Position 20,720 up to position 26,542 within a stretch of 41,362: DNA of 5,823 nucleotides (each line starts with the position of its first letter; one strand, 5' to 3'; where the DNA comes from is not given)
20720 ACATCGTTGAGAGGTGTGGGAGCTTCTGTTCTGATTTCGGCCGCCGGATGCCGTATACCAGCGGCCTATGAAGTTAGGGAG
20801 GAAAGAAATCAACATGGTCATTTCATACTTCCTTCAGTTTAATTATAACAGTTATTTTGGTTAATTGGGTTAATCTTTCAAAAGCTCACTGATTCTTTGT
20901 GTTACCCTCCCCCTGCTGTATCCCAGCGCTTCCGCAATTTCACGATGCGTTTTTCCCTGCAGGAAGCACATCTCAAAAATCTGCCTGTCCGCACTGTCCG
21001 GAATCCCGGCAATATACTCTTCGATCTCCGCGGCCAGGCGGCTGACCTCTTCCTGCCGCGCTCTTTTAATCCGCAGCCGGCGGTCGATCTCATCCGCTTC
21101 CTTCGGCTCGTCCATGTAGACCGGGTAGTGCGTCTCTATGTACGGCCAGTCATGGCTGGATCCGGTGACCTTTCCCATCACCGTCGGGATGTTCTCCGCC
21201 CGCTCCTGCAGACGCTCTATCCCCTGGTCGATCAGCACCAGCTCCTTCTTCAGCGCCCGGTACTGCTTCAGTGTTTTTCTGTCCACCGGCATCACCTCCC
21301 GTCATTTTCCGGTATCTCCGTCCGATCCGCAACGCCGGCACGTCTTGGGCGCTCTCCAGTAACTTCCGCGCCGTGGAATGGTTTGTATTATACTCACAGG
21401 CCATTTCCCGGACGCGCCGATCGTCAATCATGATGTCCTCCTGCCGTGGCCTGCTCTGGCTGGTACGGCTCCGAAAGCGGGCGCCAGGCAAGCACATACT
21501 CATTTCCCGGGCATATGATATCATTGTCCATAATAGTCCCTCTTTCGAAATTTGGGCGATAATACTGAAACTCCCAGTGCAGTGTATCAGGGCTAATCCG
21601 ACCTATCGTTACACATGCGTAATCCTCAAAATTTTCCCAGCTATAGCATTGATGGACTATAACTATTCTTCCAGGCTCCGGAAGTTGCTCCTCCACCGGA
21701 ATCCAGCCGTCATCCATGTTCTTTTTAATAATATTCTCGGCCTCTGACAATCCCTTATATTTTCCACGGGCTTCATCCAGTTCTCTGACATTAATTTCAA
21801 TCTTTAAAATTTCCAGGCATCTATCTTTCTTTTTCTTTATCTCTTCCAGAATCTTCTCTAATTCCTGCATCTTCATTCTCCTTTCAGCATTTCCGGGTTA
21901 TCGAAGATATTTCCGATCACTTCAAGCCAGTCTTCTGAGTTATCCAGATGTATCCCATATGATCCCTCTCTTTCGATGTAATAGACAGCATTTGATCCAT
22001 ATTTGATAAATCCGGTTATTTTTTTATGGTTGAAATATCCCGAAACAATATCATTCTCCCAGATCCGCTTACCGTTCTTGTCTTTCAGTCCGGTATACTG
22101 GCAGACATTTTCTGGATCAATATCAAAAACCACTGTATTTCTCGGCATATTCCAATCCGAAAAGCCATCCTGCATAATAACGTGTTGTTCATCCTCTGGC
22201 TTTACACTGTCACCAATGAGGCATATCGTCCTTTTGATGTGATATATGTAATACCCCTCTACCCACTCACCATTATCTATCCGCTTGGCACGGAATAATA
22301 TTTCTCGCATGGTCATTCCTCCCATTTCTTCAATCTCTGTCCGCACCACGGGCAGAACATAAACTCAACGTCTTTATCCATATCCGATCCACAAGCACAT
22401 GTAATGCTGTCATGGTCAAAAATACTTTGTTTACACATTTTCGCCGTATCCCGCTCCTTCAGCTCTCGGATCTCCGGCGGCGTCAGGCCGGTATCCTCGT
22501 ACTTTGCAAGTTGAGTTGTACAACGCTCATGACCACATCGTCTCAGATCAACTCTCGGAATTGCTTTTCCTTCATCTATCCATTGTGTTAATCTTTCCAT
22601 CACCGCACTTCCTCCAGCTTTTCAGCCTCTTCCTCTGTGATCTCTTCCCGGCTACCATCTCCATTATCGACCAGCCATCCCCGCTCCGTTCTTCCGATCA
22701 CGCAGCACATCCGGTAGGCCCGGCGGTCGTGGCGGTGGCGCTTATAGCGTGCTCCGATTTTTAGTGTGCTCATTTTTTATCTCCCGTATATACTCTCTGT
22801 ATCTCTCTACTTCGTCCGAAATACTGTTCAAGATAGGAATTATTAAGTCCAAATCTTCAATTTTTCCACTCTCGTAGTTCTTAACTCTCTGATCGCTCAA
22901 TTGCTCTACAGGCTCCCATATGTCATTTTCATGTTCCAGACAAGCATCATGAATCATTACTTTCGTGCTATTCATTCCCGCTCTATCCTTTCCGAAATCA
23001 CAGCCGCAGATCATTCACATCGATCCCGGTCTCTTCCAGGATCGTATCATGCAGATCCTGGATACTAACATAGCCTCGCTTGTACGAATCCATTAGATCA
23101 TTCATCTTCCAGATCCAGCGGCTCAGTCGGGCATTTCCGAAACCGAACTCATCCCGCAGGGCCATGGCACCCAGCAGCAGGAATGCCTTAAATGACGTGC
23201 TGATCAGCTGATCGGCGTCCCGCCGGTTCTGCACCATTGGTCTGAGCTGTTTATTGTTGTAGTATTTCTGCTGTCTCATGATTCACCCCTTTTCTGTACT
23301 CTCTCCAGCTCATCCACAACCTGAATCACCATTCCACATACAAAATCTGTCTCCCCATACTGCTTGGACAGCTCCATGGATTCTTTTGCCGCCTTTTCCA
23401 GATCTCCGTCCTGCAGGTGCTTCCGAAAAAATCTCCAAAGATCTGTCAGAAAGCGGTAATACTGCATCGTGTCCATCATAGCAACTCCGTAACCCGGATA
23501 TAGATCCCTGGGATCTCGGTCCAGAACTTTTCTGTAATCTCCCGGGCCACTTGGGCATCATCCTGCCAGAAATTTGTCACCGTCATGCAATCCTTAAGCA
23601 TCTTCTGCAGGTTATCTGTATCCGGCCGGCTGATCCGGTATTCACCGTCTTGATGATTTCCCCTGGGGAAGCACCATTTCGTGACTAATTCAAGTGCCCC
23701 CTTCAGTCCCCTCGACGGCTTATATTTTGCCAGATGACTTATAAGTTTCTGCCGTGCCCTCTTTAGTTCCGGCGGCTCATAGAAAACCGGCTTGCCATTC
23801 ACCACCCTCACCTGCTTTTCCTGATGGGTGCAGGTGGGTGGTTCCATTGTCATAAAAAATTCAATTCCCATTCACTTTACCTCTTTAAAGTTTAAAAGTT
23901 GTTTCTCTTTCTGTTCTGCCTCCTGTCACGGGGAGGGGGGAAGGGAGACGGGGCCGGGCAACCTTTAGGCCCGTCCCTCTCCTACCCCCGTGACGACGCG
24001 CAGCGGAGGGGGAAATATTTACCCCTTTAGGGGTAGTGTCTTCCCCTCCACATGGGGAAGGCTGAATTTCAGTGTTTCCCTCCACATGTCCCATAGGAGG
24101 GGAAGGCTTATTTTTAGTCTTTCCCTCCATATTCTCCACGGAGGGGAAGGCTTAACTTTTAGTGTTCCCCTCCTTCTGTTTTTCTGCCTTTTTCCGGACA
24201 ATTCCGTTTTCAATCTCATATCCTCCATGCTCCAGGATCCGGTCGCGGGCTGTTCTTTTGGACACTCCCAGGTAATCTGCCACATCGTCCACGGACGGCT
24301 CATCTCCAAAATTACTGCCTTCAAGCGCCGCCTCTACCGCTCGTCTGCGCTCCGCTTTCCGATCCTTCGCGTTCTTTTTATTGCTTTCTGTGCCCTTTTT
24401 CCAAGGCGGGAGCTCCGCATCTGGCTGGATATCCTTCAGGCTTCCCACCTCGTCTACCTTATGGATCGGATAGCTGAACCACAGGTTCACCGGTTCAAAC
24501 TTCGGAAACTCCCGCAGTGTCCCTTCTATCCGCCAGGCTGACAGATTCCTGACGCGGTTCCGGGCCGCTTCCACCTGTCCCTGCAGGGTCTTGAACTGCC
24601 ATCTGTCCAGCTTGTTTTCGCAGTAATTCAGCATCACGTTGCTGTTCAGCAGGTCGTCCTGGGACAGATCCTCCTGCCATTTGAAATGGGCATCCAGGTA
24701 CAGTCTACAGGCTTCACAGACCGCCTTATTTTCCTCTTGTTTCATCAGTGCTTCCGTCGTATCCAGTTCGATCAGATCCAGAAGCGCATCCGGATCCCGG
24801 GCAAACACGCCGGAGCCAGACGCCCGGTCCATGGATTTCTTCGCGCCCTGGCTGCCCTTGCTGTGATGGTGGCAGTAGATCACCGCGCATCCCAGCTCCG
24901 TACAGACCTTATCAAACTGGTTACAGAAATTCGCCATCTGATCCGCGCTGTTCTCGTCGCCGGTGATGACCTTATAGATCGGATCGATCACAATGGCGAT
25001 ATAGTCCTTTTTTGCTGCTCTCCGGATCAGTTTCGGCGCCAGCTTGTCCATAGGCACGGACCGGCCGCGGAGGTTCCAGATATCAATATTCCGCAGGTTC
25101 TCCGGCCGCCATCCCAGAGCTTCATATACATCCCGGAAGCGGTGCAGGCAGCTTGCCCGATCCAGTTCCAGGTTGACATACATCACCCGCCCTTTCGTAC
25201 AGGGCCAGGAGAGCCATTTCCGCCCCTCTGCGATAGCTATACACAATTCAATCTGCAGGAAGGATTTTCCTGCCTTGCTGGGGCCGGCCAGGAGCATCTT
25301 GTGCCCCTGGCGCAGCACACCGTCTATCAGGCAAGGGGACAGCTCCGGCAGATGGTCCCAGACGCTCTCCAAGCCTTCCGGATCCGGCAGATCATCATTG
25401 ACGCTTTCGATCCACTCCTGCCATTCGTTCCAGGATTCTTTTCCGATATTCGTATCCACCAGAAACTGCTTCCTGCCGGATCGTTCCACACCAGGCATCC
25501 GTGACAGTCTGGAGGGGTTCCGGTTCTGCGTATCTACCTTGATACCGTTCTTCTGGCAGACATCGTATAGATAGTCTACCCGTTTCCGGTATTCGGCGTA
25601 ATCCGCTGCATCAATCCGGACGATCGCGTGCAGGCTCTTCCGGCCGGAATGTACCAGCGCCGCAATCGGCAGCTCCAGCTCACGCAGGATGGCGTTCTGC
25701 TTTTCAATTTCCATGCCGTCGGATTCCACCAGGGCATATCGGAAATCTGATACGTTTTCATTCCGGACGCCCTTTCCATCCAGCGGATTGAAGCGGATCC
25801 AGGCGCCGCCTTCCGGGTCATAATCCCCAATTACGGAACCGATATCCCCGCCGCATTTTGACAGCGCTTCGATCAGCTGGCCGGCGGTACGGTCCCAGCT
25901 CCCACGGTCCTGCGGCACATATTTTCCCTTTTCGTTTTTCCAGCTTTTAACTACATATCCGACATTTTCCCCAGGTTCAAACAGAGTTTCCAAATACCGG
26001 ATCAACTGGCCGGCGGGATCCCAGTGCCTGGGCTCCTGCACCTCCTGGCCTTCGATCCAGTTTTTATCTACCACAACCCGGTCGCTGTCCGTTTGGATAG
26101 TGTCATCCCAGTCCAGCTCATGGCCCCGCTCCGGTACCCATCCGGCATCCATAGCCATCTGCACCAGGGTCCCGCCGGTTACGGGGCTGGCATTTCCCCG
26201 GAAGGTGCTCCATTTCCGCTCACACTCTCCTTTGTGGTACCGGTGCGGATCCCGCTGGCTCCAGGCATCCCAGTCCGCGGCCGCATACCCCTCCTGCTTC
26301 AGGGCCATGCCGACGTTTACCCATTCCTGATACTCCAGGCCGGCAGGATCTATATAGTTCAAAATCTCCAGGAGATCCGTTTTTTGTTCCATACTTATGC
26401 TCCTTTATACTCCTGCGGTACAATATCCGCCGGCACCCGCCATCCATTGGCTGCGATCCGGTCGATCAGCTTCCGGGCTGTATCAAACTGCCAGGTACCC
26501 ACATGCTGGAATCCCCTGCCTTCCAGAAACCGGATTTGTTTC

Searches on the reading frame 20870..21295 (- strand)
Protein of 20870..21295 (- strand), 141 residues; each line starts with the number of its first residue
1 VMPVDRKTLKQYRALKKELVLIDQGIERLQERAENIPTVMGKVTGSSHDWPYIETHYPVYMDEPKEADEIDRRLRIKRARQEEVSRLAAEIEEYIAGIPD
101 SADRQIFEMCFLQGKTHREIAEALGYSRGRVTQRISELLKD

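Call 54: search_protein_families(library=phrogs, proteins=[window:20870-21295:-], max_evalue=0.001)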
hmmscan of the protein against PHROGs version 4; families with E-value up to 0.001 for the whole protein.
window:20870-21295:- (141 aa): 6 families
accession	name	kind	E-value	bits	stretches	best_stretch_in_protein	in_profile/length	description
phrog_36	-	transcription regulation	2.4e-13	51.2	1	8-140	59-181/220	transcriptional regulator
phrog_1740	-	transcription regulation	5.2e-08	32.8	1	80-140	151-210/567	RNA polymerase sigma factor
phrog_1058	-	unknown function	5.8e-06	27.4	1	78-139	64-124/134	-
phrog_1733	-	unknown function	1.8e-05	25.2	1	4-79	119-196/305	-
phrog_351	-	transcription regulation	9.2e-05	22.2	1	81-140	659-720/928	RNA polymerase sigma factor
phrog_248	-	transcription regulation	0.00011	23.3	1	80-133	75-123/161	transcriptional activator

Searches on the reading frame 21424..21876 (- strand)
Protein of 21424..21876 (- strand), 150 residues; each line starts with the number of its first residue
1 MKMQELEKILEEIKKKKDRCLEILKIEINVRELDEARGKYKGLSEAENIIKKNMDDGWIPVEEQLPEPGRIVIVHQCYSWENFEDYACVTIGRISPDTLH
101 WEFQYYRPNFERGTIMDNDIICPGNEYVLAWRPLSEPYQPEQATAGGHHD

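Call 54: search_protein_families(library=phrogs, proteins=[window:21424-21876:-], max_evalue=0.001)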
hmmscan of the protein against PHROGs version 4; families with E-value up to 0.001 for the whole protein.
window:21424-21876:- (150 aa): 3 families
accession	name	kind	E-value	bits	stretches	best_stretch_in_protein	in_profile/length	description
phrog_15198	-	unknown function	8.8e-10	39.8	1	43-142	70-157/159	-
phrog_924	-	unknown function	1.4e-08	35.7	1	7-143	44-155/267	-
phrog_60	-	unknown function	0.00023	21.9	1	54-145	219-286/461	-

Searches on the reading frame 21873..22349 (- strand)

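Call 54: search_protein_families(library=phrogs, proteins=[window:21873-22349:-], max_evalue=0.001)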
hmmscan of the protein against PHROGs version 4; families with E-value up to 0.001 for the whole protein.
window:21873-22349:- (158 aa): 3 families
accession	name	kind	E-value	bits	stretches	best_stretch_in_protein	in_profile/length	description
phrog_8684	-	unknown function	5.1e-31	108.9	2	14-113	2-92/164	-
phrog_98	-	unknown function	1.1e-28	101.1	1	7-157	18-152/208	-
phrog_24347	-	unknown function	1.6e-07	31.8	1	81-155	171-240/245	-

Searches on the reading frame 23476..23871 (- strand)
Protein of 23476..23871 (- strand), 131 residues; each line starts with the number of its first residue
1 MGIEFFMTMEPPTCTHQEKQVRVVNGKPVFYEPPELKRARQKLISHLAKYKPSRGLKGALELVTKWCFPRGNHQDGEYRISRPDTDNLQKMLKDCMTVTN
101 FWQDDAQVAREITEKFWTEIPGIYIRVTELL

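Call 66: search_protein_families(library=pfam, proteins=[window:23476-23871:-], max_evalue=0.001)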
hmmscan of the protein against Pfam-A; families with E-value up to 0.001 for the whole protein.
window:23476-23871:- (131 aa): 1 family
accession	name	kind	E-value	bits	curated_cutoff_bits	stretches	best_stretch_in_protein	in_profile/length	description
PF05866.16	RusA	-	5.8e-26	92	22.8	1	11-127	3-123/124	Endodeoxyribonuclease RusA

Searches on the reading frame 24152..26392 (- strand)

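Call 54: search_protein_families(library=phrogs, proteins=[window:24152-26392:-], max_evalue=0.001)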
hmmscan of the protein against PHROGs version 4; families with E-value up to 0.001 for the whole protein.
window:24152-26392:- (746 aa): 13 families
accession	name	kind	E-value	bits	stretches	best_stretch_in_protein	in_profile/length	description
phrog_2597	-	DNA, RNA and nucleotide metabolism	0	1230.7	1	1-739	1-746/747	DNA primase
phrog_906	-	DNA, RNA and nucleotide metabolism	1.9e-19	70.9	1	343-527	508-683/872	DNA polymerase/primase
phrog_3123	-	unknown function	3.5e-13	50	1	355-526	333-522/583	-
phrog_2850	-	unknown function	2.5e-12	47.4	1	368-518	163-316/465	-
phrog_239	-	DNA, RNA and nucleotide metabolism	9.6e-12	45.6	1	356-537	352-550/801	DNA primase/helicase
phrog_6012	-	DNA, RNA and nucleotide metabolism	1.4e-11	45.3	1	357-528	142-314/447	DNA helicase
phrog_1284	-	unknown function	7.1e-08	33.2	1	355-492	27-160/306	-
phrog_3022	-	DNA, RNA and nucleotide metabolism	1.4e-06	28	1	7-95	212-328/788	DNA primase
phrog_19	-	DNA, RNA and nucleotide metabolism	2e-06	28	1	357-538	347-535/621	DnaB-like replicative helicase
phrog_25693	-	unknown function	3.9e-06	26.7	1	353-529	40-227/405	-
phrog_15962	-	DNA, RNA and nucleotide metabolism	5e-06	26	1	20-87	260-333/835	DNA primase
phrog_29234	-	unknown function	3.8e-05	22.9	1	9-86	245-322/887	-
phrog_243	-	DNA, RNA and nucleotide metabolism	0.00043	20.3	0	464-519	143-201/273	DnaB-like replicative helicase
